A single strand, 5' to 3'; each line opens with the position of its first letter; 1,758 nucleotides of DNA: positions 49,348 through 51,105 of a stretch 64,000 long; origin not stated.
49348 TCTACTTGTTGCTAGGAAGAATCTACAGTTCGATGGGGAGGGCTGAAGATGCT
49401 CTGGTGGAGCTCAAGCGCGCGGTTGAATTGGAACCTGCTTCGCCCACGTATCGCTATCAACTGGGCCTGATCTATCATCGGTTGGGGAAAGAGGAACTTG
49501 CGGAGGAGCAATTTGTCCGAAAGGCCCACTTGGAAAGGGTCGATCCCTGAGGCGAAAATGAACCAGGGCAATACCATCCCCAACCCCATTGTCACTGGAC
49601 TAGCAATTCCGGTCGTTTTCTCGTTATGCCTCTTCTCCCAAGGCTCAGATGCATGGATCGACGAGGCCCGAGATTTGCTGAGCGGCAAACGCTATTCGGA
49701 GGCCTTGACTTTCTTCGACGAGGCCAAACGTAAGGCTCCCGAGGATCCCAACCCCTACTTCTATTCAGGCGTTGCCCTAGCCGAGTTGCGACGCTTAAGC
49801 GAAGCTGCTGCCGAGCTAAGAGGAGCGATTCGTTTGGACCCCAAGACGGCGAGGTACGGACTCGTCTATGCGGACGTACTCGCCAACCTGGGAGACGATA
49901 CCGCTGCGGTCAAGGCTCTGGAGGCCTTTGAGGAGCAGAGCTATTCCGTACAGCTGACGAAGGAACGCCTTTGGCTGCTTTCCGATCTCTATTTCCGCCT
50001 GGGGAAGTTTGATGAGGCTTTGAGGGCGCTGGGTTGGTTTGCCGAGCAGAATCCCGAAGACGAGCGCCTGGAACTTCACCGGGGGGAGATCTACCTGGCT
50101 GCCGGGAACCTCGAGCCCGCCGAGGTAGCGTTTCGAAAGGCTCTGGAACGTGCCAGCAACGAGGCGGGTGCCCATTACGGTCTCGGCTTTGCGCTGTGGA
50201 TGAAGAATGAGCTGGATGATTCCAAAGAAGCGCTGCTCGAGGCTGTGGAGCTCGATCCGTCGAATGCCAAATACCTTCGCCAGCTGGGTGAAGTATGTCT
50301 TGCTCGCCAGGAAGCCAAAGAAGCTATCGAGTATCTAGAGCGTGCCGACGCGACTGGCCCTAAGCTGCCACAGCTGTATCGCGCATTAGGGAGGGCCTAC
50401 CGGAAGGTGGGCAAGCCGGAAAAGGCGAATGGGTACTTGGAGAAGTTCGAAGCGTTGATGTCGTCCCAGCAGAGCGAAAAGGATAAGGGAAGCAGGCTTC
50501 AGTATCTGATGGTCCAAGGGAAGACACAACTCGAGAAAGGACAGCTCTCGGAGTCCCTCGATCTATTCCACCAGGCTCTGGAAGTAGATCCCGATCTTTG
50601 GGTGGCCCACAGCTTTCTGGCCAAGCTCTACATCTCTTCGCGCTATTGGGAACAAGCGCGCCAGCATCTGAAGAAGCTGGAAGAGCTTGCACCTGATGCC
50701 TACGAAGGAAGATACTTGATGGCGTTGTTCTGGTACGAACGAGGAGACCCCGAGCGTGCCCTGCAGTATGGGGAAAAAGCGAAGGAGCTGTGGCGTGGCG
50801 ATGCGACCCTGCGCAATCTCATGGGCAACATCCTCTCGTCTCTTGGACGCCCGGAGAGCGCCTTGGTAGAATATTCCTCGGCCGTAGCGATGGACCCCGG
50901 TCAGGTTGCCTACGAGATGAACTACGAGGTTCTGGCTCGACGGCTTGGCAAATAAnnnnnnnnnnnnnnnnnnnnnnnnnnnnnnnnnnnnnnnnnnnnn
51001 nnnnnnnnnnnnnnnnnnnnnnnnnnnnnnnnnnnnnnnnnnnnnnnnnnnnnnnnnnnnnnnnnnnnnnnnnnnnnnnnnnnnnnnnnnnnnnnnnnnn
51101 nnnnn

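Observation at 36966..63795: Two paralogous modules: PSCyt/DUF1549/DUF1553 gene, then DUF1501 gene, then a Tat-secreted uncharacterised TIM-barrel-like protein, each next to a GH33 sialidase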

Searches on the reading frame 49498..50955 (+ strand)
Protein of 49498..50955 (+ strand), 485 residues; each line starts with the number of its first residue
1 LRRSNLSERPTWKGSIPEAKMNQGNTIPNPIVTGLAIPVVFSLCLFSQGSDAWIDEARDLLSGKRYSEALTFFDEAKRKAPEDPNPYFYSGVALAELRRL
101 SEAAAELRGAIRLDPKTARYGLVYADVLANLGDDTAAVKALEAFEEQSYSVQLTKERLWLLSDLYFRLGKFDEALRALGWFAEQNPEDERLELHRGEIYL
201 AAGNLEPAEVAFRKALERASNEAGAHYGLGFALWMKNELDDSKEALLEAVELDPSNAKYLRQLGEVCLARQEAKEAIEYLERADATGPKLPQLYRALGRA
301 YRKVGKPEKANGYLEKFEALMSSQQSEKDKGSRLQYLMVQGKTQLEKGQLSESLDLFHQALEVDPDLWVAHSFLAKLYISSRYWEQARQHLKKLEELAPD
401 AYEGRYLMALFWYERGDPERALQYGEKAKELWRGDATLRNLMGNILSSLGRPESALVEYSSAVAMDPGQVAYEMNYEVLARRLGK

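Call 3: search_protein_families(library=pfam, proteins=[window:49498-50955:+], max_evalue=0.01)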
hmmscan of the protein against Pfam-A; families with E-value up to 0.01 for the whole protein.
window:49498-50955:+ (485 aa): 30 families (the best 25 are shown)
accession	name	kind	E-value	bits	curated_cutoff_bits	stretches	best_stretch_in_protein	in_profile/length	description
PF07719.23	TPR_2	-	2.5e-41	136.8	27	1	224-256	2-34/34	Tetratricopeptide repeat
PF13432.12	TPR_16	-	3.9e-31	107.6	32.7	5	161-222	3-64/65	Tetratricopeptide repeat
PF13428.12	TPR_14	-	2.8e-30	102.1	23.5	2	259-299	3-43/44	Tetratricopeptide repeat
PF14559.12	TPR_19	-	4.6e-30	104.2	25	5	345-403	2-60/68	Tetratricopeptide repeat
PF00515.34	TPR_1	-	2.4e-27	94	27.8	2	194-221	6-33/34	Tetratricopeptide repeat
PF13414.12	TPR_11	-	2.2e-26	91.7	26.8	2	196-236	1-41/42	TPR repeat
PF13181.12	TPR_8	-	3e-23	80.4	25.7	0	224-256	2-34/34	Tetratricopeptide repeat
PF13424.12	TPR_12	-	1.2e-19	70.7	30.1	4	292-364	4-75/77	Tetratricopeptide repeat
PF23914.1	TPR_CcmH_CycH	-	1e-16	61.6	42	2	184-283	45-147/158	Cytochrome c-type biogenesis protein H TPR domain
PF13371.12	TPR_9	-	3.8e-15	56.1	35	1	266-318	4-56/73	Tetratricopeptide repeat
PF13431.12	TPR_17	-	5.5e-13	48.5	24.4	0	246-277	2-33/34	Tetratricopeptide repeat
PF25062.1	ARM_TT21_N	-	8e-13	49.1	40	2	64-205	8-151/222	Tetratricopeptide repeat protein 21 N-terminal ARM repeat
PF12895.13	ANAPC3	-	4.6e-12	46.5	27.2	0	116-180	21-81/82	Anaphase-promoting complex, cyclosome, subunit 3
PF13174.12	TPR_6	-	2.4e-11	44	26.3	0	158-186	3-31/33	Tetratricopeptide repeat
PF13176.12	TPR_7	-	1.2e-10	41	27.9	0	295-316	3-24/36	Tetratricopeptide repeat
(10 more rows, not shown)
